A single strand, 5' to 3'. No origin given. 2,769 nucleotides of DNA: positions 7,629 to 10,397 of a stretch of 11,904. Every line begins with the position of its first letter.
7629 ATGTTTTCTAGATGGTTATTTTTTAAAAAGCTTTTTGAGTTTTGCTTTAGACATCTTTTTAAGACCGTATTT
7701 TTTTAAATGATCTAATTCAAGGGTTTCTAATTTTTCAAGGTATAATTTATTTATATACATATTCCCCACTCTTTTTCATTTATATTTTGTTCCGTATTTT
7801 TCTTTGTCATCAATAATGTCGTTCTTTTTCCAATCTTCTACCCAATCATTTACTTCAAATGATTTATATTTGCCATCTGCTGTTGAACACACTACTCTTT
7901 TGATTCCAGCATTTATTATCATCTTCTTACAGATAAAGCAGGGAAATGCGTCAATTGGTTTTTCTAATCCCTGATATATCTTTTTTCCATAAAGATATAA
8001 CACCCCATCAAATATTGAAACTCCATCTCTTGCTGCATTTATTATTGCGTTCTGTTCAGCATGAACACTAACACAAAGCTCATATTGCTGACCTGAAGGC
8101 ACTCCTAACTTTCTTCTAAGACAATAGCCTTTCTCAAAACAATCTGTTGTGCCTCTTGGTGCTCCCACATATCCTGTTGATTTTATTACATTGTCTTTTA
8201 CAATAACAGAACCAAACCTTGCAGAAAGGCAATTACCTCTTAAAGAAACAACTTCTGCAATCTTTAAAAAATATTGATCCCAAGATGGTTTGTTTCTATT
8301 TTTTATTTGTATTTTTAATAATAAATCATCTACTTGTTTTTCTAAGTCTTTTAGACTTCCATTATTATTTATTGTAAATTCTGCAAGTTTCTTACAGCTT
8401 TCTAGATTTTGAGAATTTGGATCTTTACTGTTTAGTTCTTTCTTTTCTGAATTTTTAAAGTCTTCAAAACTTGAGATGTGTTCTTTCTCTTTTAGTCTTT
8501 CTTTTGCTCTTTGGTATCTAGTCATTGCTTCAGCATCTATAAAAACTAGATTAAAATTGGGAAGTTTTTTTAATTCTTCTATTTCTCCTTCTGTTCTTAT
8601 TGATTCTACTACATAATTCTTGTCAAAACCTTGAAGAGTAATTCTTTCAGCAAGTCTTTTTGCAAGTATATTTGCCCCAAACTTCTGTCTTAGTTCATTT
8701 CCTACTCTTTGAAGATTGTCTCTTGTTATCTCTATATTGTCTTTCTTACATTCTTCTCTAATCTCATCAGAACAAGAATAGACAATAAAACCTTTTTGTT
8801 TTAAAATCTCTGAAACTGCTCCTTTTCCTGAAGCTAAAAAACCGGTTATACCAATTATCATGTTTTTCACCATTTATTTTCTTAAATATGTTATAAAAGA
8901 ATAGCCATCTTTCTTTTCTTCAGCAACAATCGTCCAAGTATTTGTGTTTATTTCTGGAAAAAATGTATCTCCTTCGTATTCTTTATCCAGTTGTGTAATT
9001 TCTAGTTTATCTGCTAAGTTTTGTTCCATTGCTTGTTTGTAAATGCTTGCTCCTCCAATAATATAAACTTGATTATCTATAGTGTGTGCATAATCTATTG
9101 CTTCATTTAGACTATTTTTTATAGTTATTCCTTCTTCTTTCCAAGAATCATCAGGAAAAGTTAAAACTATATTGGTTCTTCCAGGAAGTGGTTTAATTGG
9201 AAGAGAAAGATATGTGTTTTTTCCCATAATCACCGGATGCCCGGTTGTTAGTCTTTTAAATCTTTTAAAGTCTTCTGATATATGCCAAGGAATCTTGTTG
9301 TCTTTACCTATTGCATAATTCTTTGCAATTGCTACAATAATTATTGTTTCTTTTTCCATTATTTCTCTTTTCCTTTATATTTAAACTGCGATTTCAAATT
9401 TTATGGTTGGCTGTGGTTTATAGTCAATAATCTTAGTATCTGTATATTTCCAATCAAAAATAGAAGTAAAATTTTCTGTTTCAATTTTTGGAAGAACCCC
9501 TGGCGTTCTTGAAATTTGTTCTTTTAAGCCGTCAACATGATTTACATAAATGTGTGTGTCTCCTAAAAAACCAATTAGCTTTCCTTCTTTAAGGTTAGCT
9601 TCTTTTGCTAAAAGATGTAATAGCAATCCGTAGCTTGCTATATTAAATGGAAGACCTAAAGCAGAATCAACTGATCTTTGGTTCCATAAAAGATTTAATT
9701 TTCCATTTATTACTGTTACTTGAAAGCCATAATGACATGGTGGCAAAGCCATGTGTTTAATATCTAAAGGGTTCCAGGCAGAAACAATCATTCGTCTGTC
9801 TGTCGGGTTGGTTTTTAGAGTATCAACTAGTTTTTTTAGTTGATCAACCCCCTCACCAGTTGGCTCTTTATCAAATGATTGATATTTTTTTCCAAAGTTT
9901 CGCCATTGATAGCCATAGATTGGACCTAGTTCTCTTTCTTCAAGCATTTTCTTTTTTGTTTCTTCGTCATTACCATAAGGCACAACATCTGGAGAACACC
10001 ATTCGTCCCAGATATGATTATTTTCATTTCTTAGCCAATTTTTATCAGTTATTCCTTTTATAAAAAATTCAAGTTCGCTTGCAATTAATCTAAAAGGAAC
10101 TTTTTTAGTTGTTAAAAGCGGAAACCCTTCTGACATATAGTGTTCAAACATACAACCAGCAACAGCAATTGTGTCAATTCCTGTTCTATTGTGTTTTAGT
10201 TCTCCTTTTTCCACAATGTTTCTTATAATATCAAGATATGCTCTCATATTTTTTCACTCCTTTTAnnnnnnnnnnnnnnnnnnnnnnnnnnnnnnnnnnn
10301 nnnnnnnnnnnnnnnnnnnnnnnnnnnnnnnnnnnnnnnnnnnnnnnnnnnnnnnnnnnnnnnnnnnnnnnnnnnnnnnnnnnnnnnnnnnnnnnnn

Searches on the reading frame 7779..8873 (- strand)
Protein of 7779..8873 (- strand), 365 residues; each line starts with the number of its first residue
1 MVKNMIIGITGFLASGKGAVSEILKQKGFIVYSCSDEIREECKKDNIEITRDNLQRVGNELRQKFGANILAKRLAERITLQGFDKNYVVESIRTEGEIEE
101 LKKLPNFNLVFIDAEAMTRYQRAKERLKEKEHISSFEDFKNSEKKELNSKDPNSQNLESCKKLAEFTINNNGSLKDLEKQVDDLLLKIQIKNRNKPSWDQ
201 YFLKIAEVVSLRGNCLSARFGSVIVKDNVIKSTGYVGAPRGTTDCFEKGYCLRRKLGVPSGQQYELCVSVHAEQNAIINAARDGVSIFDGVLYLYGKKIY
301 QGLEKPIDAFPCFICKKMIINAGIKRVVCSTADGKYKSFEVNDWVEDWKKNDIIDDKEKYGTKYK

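Call 5: search_protein_families(library=pfam, proteins=[window:7779-8873:-], max_evalue=1)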
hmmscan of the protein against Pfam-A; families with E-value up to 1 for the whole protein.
window:7779-8873:- (365 aa): 6 families
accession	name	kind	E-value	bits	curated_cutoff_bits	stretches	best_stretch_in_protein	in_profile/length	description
PF00383.29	dCMP_cyt_deam_1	-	2e-16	60.2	25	1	197-330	2-101/102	Cytidine and deoxycytidylate deaminase zinc-binding region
PF13238.12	AAA_18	-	7.9e-10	39.7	29.4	1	7-140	1-120/128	AAA domain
PF13207.12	AAA_17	-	3.4e-08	34.3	27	1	12-130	3-126/136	AAA domain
PF14437.12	MafB19-deam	-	8.4e-07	29.4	27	1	197-336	2-106/142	MafB19-like deaminase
PF01121.26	CoaE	-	0.0008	19.6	27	1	5-71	1-58/180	Dephospho-CoA kinase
PF02297.22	COX6B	-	0.095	13.3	26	1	322-359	26-62/66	Cytochrome oxidase c subunit VIb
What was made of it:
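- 7776..8873 (-): Fusion of a P-loop kinase-like domain with a dCMP/dCTP deaminase domain (365 aa). PF13238 plus PF00383 (call 5).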

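Call 8: search_protein_families(library=ncbifam, proteins=[window:7779-8873:-], max_evalue=1)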
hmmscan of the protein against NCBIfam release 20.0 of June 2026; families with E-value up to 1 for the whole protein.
window:7779-8873:- (365 aa): 10 families
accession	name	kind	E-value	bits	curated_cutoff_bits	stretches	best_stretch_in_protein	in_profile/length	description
NF041025.1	antiphage_deaminase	equivalog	9.3e-30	103.8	400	2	5-245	2-267/437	anti-phage dCTP deaminase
NF006226.0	PRK08356.1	equivalog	3.3e-23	82.4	189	1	2-187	3-192/195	hypothetical protein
TIGR02571.1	ComEB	equivalog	6.4e-17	61.9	219.45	1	197-329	4-114/151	ComE operon protein 2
TIGR00152.1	TIGR00152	equivalog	7.5e-05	22.7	65.55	1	6-73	1-60/188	dephospho-CoA kinase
TIGR02173.1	cyt_kin_arch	equivalog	0.0016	18.4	102.1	1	5-143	1-126/169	(d)CMP kinase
NF002879.0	PRK03333.1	equivalog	0.011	14.8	215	1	5-38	2-34/395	dephospho-CoA kinase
NF053646.1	pMurD1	equivalog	0.025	13.2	610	1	4-37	109-144/465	pseudomurein biosynthesis peptide ligase pMurD1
NF006743.0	PRK09270.1-2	equivalog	0.13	11.2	227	0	5-61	29-79/217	nucleoside/nucleotide kinase family protein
NF004041.0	PRK05541.1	subfamily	0.17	11.9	127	1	3-189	6-171/176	adenylyl-sulfate kinase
NF049895.1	ECH_0659_fam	equivalog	0.59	10.5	100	1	99-189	12-102/113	ECH_0659 family protein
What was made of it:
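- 7776..8873 (-): NCBIfam anti-phage dCTP deaminase at 104 bits, below the cutoff of 400 (call 8).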

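Call 67: search_protein_families(library=padloc, proteins=[window:7779-8873:-], max_evalue=0.1)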
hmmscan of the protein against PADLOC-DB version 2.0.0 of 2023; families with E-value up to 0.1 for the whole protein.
window:7779-8873:- (365 aa): 2 families
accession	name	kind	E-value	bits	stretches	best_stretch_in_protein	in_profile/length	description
PDLC02373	dCTPase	-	1.7e-47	160.6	2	4-249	154-395/630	-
PDLC02911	VakA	-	0.001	17.7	1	4-140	2-121/163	-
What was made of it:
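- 7776..8873 (-): PADLOC dCTPase 1.7e-47 (call 67).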

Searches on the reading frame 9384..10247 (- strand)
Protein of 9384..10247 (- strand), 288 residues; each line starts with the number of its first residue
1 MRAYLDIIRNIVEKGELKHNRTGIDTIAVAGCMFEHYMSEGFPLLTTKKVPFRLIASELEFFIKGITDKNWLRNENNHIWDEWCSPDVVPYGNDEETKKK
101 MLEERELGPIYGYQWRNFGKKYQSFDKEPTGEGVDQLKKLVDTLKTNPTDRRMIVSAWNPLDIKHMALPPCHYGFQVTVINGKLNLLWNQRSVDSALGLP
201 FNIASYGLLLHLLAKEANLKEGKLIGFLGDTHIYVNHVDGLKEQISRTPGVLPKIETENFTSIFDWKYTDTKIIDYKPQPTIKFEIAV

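Call 5: search_protein_families(library=pfam, proteins=[window:9384-10247:-], max_evalue=1)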
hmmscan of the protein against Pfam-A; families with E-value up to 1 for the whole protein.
window:9384-10247:- (288 aa): 1 family
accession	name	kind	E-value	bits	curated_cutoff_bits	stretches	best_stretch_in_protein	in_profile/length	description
PF00303.24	Thymidylat_synt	-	4.3e-96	321.6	24.3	1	3-288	2-266/266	Thymidylate synthase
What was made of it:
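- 9381..10247 (-): thyA (thymidylate synthase, 288 aa). PF00303, E = 4e-96 (call 5).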
